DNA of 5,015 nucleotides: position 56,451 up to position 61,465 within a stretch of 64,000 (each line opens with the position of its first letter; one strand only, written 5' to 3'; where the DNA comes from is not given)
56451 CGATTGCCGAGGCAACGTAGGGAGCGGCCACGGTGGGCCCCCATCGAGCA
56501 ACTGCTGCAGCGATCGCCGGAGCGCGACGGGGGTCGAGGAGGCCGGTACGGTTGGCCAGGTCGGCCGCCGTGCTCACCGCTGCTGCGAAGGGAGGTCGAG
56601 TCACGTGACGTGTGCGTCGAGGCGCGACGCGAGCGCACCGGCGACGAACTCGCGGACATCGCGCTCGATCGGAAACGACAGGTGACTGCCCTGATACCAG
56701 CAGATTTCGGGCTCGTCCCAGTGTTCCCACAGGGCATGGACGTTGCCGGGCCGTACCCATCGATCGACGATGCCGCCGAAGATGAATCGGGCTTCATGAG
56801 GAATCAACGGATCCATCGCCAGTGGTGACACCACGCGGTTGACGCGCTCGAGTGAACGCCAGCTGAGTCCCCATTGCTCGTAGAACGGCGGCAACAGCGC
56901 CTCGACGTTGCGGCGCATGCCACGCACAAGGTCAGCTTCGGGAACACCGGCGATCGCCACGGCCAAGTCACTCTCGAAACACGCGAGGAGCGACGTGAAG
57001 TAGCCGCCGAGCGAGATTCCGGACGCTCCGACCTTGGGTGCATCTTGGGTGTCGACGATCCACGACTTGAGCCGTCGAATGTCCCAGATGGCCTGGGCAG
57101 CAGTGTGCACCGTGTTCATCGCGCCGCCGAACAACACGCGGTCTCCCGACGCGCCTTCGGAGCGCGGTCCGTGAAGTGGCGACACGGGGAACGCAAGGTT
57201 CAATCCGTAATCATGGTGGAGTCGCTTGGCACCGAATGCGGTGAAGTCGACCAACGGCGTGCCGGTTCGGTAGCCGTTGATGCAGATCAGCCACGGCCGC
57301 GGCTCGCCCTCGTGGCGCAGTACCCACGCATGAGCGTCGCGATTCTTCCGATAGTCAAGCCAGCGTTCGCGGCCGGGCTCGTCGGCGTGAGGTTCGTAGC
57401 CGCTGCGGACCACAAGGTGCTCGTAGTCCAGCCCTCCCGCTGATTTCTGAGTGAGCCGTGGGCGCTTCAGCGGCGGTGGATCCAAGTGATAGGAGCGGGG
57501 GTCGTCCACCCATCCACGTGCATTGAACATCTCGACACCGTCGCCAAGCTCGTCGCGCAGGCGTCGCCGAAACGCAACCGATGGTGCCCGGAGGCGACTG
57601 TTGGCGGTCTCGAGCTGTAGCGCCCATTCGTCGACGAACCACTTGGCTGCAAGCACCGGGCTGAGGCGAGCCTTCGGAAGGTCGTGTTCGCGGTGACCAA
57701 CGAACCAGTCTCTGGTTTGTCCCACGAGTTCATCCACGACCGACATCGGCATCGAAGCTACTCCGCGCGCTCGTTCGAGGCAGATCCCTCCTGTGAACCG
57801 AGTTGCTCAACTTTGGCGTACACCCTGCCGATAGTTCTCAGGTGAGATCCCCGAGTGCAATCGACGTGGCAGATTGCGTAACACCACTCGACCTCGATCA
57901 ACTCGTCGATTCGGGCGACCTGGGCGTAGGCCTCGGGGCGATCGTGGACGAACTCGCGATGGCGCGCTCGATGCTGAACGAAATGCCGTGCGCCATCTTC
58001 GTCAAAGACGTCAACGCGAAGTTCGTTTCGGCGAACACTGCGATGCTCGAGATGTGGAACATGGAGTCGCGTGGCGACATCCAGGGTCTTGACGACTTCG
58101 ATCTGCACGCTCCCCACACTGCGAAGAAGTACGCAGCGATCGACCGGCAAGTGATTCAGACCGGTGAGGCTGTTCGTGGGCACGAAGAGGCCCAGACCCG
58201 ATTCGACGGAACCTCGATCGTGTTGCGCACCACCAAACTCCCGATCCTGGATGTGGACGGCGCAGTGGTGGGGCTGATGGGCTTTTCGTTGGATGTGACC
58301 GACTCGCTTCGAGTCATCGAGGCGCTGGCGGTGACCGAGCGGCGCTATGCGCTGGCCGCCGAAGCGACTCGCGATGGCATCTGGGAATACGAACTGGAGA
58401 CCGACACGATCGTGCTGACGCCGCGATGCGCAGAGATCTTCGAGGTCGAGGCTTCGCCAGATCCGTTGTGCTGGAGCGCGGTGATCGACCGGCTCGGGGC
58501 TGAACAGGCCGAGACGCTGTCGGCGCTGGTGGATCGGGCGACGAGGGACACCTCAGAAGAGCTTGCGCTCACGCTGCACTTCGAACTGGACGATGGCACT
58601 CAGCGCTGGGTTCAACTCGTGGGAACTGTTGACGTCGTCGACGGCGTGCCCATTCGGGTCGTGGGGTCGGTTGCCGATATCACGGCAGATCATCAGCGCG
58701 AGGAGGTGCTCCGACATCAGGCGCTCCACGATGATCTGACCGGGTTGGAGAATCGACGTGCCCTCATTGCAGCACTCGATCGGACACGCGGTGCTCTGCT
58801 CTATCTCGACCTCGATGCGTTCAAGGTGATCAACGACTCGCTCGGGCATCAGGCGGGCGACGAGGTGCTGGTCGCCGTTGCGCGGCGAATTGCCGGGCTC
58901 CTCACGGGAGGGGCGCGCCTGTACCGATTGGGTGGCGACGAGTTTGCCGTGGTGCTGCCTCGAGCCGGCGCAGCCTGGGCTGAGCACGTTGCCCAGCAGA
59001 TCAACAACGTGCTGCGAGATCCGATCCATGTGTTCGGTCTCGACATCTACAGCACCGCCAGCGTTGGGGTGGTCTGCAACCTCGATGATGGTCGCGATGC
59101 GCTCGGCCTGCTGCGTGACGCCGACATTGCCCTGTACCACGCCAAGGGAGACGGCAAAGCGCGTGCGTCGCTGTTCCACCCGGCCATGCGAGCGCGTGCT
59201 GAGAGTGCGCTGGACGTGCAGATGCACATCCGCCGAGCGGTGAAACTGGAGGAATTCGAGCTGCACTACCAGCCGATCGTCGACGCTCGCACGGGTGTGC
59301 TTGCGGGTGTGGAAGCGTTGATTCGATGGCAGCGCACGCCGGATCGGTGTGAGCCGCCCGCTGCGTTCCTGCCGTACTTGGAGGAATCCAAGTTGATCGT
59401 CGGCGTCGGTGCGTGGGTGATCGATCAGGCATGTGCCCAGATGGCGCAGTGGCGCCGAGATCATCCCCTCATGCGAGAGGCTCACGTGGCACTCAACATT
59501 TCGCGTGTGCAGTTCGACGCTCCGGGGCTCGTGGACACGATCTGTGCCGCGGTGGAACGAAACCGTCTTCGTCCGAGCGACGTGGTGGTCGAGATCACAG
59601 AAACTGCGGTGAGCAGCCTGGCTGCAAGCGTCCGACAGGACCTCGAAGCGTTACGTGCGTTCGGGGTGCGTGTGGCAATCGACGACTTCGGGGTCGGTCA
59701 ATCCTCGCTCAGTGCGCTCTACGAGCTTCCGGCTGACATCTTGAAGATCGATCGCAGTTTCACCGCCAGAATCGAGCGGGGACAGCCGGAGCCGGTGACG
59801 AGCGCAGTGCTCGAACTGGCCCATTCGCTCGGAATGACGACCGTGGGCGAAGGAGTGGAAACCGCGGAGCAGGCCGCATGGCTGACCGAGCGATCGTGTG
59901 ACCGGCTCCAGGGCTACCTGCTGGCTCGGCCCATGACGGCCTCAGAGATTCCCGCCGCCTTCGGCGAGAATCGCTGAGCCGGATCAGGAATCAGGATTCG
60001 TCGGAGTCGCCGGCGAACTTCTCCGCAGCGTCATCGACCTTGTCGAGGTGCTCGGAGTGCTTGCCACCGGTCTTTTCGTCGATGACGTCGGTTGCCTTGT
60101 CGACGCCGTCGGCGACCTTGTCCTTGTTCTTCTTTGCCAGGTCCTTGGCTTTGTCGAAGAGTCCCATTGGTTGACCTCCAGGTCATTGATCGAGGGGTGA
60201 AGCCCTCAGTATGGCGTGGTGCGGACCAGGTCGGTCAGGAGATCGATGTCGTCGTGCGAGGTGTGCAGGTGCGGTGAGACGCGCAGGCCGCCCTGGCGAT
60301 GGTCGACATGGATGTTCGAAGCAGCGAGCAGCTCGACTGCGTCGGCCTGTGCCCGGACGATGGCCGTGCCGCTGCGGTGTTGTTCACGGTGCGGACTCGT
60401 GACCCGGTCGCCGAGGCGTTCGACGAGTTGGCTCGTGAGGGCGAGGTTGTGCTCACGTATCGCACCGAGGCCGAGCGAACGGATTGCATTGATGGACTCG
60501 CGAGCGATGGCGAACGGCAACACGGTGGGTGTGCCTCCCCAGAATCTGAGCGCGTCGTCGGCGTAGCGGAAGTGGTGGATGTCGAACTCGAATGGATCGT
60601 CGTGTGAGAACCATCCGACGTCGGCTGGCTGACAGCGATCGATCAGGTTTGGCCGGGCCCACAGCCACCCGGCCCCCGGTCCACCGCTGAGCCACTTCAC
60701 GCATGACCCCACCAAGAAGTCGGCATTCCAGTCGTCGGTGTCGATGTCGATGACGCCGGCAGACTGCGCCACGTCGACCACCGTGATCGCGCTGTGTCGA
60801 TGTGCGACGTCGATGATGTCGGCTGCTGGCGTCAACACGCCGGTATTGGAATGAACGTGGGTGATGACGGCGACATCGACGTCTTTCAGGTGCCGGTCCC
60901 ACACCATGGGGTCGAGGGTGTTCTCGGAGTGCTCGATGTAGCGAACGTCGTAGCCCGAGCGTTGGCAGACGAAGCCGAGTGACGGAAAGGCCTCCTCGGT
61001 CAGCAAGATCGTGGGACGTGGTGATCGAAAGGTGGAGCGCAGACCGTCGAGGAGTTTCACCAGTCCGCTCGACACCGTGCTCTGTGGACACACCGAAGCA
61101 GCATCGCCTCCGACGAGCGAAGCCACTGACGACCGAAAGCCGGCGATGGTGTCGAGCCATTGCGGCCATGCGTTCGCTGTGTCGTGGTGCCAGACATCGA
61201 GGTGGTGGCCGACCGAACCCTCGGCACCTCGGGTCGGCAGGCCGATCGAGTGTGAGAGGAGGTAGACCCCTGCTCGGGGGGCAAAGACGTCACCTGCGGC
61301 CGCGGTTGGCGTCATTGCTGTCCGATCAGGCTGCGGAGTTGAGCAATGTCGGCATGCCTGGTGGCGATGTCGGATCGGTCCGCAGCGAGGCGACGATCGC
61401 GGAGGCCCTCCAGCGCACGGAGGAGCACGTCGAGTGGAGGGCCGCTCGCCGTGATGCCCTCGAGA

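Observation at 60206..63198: Stand-alone PrnB/IDO-like oxygenase plus kynureninase-like enzyme under a dedicated TetR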

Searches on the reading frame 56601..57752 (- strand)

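Call 4: search_protein_families(library=pfam, proteins=[window:56601-57752:-], max_evalue=0.01)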
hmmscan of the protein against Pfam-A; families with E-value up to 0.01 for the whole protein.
window:56601-57752:- (383 aa): 1 family
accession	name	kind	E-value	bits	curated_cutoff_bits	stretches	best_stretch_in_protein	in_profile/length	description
PF00326.27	Peptidase_S9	-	0.0017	18.3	22.6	1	237-306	62-131/213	Prolyl oligopeptidase family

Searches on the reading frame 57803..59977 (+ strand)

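Call 4: search_protein_families(library=pfam, proteins=[window:57803-59977:+], max_evalue=0.01)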
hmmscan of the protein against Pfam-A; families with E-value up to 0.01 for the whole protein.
window:57803-59977:+ (724 aa): 6 families
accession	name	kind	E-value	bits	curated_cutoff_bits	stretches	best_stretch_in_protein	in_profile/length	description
PF00563.25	EAL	-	5.6e-68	229.3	31.3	1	476-710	4-236/236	EAL domain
PF00990.26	GGDEF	-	5.9e-34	117.6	23.8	1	307-453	1-160/161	Diguanylate cyclase, GGDEF domain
PF08448.16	PAS_4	-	9.5e-18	64.9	23.1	1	58-168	1-108/110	PAS fold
PF13426.13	PAS_9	-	1.7e-07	31.9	27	1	62-167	1-103/103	PAS domain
PF00989.32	PAS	-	2e-07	31.4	22.6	1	54-164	3-112/113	PAS fold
PF13188.13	PAS_8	-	0.0005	20.3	21.8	1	55-103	4-54/65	PAS domain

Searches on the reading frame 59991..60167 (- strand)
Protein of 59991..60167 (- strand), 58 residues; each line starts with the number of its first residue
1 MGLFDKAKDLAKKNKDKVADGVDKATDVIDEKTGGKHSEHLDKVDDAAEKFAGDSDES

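Call 94: search_protein_families(library=pfam, proteins=[window:59991-60167:-], max_evalue=0.001)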
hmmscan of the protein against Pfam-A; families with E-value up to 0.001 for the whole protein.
window:59991-60167:- (58 aa): 1 family
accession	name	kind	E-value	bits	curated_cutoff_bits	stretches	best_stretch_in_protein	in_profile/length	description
PF14013.11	MT0933_antitox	-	5.3e-17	62.2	27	1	4-51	1-48/49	MT0933-like antitoxin protein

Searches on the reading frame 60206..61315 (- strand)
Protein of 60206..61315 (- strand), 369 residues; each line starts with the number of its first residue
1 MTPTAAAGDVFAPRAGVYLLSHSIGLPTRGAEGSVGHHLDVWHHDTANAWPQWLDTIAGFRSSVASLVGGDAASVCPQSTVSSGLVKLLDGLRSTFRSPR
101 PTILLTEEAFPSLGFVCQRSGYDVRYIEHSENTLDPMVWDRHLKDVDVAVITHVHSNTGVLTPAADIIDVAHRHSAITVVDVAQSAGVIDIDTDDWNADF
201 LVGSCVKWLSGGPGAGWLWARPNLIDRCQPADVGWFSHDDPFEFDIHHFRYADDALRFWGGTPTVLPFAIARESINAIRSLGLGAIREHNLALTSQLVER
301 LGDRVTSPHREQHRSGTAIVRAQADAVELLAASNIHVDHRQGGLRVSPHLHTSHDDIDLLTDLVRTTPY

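Call 4: search_protein_families(library=pfam, proteins=[window:60206-61315:-], max_evalue=0.01)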
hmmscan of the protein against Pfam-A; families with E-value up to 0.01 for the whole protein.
window:60206-61315:- (369 aa): 2 families
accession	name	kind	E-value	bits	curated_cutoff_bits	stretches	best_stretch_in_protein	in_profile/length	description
PF00266.25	Aminotran_5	-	6.5e-28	98.2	21.5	1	115-339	107-337/371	Aminotransferase class-V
PF00155.27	Aminotran_1_2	-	1.5e-07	31.4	19.7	1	57-227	44-240/361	Aminotransferase class I and II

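Call 5: search_protein_families(library=ncbifam, proteins=[window:60206-61315:-], max_evalue=0.01)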
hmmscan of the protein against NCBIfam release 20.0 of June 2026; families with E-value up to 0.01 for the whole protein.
window:60206-61315:- (369 aa): 29 families (the best 25 are shown)
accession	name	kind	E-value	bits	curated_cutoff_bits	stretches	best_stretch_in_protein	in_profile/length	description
TIGR01979.1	sufS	subfamily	9.7e-23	80.7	475.1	1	115-310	127-324/403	SufS family cysteine desulfurase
TIGR01814.1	kynureninase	equivalog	1.3e-20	73.7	246.4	1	15-366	26-397/400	kynureninase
TIGR04343.1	egtE_PLP_lyase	equivalog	1.2e-17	63.8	400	1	60-231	59-226/370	ergothioneine biosynthesis PLP-dependent enzyme EgtE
TIGR01977.1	am_tr_V_EF2568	hypoth_equivalog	7.9e-14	51.4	377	1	141-305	132-292/376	cysteine desulfurase family protein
TIGR03301.1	PhnW-AepZ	equivalog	8.2e-14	51.7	360.8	1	117-230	93-210/355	2-aminoethylphosphonate aminotransferase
TIGR02326.1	transamin_PhnW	equivalog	1.9e-13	50.3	400.8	1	148-229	130-213/363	2-aminoethylphosphonate--pyruvate transaminase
NF041166.1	f2_encap_cargo1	exception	4.7e-13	49.1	800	1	149-293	390-530/623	family 2A encapsulin nanocompartment cargo protein cysteine desulfurase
NF006791.0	PRK09295.1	equivalog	1.6e-12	47.3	661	1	115-301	132-317/406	cysteine desulfurase SufS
NF010006.0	PRK13479.1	equivalog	1.6e-12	47.2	296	1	144-229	128-215/369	2-aminoethylphosphonate--pyruvate transaminase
NF040779.1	Sec_lyase_SclA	exception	1.8e-12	46.9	525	1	131-301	121-287/378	selenocysteine lyase SclA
TIGR01976.1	am_tr_V_VC1184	hypoth_equivalog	9.1e-11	41.7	352.35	1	120-251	130-262/401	cysteine desulfurase-like protein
NF046070.1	PyrdoxPyrvTramin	equivalog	8.9e-09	34.6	600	1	132-215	114-200/369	pyridoxamine--pyruvate transaminase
TIGR02006.1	IscS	equivalog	2.3e-08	33.5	643.2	1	61-221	53-217/402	IscS subfamily cysteine desulfurase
TIGR03402.1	FeS_nifS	equivalog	4.4e-08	32.3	530.75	1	116-221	105-211/379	cysteine desulfurase NifS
TIGR02539.1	SepCysS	equivalog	5e-08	32.4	365.25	1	132-211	134-212/370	O-phospho-L-seryl-tRNA:Cys-tRNA synthase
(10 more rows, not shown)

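Call 7: search_solved_structures(query=window:60206-61315:-, max_evalue=0.01, show_alignments=2)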
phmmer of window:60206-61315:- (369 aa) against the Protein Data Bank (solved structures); distinct sequences matched with E-value up to 0.01: 104 (the best 60 are shown).
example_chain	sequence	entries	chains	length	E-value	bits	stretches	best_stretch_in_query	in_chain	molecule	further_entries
1qz9_A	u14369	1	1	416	1.2e-25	93.6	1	13-305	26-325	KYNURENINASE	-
5b7s_A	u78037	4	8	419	7.6e-14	54.7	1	117-301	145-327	Cysteine desulfurase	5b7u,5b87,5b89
8d8s_A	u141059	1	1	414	3.1e-13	52.7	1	147-301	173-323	Cysteine desulfurase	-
8is0_A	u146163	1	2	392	4.5e-13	52.2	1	43-231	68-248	Probable hercynylcysteine sulfoxide lyase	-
8iry_A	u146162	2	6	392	4.6e-13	52.1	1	43-231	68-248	Probable hercynylcysteine sulfoxide lyase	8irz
8irk_A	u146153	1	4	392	4.8e-13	52.1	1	42-231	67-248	Probable hercynylcysteine sulfoxide lyase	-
7ceq_A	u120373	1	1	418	1.1e-12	50.9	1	120-302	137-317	Cysteine desulfurase SufS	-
7cer_A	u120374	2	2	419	1.1e-12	50.9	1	120-302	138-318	Cysteine desulfurase SufS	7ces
7e6a_A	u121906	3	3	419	1.4e-12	50.5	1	139-302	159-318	Cysteine desulfurase SufS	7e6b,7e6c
5j8q_A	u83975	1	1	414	1.5e-12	50.5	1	138-302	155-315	Cysteine desulfurase SufS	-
5xt5_A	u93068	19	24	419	1.5e-12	50.4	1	138-302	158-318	Cysteine desulfurase SufS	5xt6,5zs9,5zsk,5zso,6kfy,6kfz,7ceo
7e6d_A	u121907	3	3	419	1.7e-12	50.3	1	138-302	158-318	Cysteine desulfurase SufS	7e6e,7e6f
9ddd_A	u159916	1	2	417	4.1e-12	49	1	116-302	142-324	Probable cysteine desulfurase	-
8odq_B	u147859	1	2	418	4.1e-12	49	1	116-302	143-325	Cysteine desulfurase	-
4q76_A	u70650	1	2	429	1.1e-11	47.6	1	115-303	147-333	Cysteine desulfurase 2, chloroplastic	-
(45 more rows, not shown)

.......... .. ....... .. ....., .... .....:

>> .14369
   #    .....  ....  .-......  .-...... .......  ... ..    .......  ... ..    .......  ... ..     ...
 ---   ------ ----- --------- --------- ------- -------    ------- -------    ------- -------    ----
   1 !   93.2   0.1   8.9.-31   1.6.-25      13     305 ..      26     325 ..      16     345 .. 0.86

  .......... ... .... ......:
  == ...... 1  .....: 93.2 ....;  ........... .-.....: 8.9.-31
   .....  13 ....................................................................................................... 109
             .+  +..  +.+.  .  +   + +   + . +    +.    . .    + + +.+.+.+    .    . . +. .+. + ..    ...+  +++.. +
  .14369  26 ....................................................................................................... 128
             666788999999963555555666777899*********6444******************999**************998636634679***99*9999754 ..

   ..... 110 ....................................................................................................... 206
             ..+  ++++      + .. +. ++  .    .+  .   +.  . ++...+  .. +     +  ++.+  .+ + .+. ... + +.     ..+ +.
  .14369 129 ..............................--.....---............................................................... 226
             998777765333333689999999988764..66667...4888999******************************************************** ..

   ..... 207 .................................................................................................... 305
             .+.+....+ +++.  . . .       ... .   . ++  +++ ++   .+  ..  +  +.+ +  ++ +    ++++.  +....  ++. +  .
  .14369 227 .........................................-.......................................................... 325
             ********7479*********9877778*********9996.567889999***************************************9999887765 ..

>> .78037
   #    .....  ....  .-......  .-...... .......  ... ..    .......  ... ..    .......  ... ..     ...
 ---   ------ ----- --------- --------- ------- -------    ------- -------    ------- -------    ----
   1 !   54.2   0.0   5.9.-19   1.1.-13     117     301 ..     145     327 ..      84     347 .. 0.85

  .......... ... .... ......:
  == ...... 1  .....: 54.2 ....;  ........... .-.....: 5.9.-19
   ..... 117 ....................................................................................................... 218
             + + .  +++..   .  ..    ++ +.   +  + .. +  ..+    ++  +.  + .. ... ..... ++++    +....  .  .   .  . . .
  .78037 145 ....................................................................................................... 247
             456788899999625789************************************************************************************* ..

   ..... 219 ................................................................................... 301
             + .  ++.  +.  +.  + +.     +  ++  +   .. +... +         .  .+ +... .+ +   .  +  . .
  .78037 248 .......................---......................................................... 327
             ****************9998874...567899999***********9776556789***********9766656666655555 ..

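Call 82: predict_structure(alignment_id=A2)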
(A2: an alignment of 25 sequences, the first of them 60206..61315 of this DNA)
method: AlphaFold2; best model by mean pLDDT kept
length: 369 residues; sequences in the alignment: 25
mean_pLDDT: 90.9   pTM: 0.91
mean pLDDT of the five models: 90.9, 89.2, 88.4, 86.6, 72.6
residues with pLDDT >= 90: 266; 70-90: 94; 50-70: 7; < 50: 2
segments of 3 or more residues with pLDDT < 50: none
pLDDT, mean of each block of 10 residues (from residue 1): 65 88 83 89 91 92 95 95 93 93 95 93 97 97 98 93 97 98 93 96 84 86 91 80 78 91 83 91 92 96 94 94 93 93 91 95 91
secondary structure, 60 per line:
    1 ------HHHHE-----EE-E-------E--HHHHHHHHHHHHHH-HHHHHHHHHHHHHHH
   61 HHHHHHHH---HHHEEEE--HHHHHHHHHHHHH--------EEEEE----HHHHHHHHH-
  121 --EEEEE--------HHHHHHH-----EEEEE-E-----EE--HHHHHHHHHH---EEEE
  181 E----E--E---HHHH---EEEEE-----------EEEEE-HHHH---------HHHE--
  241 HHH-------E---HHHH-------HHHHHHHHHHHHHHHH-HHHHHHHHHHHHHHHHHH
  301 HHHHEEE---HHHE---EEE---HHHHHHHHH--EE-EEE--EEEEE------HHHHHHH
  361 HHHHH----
elements in order: H7-10 H31-44 H46-68 E75-78 H81-93 E102-106 H111-119 E123-127 H136-142 E148-152 H164-173 E177-181 H193-196 E200-204 E216-220 H222-225 H255-258 H266-281 H283-304 E305-307 E318-320 H324-332 E338-340 E343-347 H354-365

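Call 85: fold_search(model_id=the predicted structure, library=pdb)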
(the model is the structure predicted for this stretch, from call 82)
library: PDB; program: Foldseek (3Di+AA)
matches with E <= 10: 1949; with E <= 0.001: 1524
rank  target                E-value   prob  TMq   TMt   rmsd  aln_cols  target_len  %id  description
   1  1qz9                  2.1e-24  1.00  0.88  0.81   2.6       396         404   22  The Three Dimensional Structure of Kynureninase from Pseudomonas fluorescens (released 2004-01-20)
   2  7s3v_A                1.7e-22  1.00  0.89  0.74   2.8       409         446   20  Structure of HsKYNase_66, an evolved variant of human kynureninase with greatly increased activity towards kynurenine (released 2022-12-21)
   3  5b7s_B                1.9e-22  1.00  0.83  0.77   3.1       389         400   21  Apo structure of Cysteine Desulfurase from Thermococcus onnurineus NA1 (released 2017-06-14)
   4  9ddd_B                2.4e-22  1.00  0.84  0.76   3.9       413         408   22  SufS-SufU complex from Mycobacterium Tuberculosis (released 2025-07-30)
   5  5b87_B                3.4e-22  1.00  0.83  0.76   3.4       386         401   19  Crystal structure of a Cysteine Desulfurase from Thermococcus onnurineus NA1 in complex with alanine at 2.3 Angstrom r (released 2017-06-14)
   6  5b7u_A                4.0e-22  1.00  0.83  0.76   3.4       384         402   20  Apo Structure of Cysteine Desulfurase from Thermococcus onnurineus NA1 at 1.89A (released 2017-06-14)
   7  5b7s_A                8.2e-22  1.00  0.83  0.77   3.4       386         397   19  Apo structure of Cysteine Desulfurase from Thermococcus onnurineus NA1 (released 2017-06-14)
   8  8is0_A                9.7e-22  1.00  0.82  0.80   3.8       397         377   20  Carbon Sulfoxide lyase - Y106F (released 2024-03-06)
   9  5b87_A                1.0e-21  1.00  0.82  0.77   3.3       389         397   20  Crystal structure of a Cysteine Desulfurase from Thermococcus onnurineus NA1 in complex with alanine at 2.3 Angstrom r (released 2017-06-14)
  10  7ceq                  1.1e-21  1.00  0.87  0.78   3.8       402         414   20  Crystal structure of cysteine desulfurase SufS H121A from Bacillus subtilis (released 2021-06-30)
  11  9ddd_A                1.1e-21  1.00  0.84  0.77   3.8       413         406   22  SufS-SufU complex from Mycobacterium Tuberculosis (released 2025-07-30)
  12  7tlr_B                1.2e-21  1.00  0.84  0.76   3.1       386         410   20  Structure of Atopobium parvulum SufS A34Y mutant (released 2022-02-16)
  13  7tlq_A                1.2e-21  1.00  0.84  0.75   3.3       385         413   18  Structure of Atopobium parvulum SufS C375S (released 2022-02-16)
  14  7e6d                  1.3e-21  1.00  0.85  0.76   3.2       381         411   20  Crystal structure of cysteine desulfurase SufS R376A from Bacillus subtilis (released 2022-03-02)
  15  7tlr_A                1.4e-21  1.00  0.84  0.76   3.0       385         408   19  Structure of Atopobium parvulum SufS A34Y mutant (released 2022-02-16)
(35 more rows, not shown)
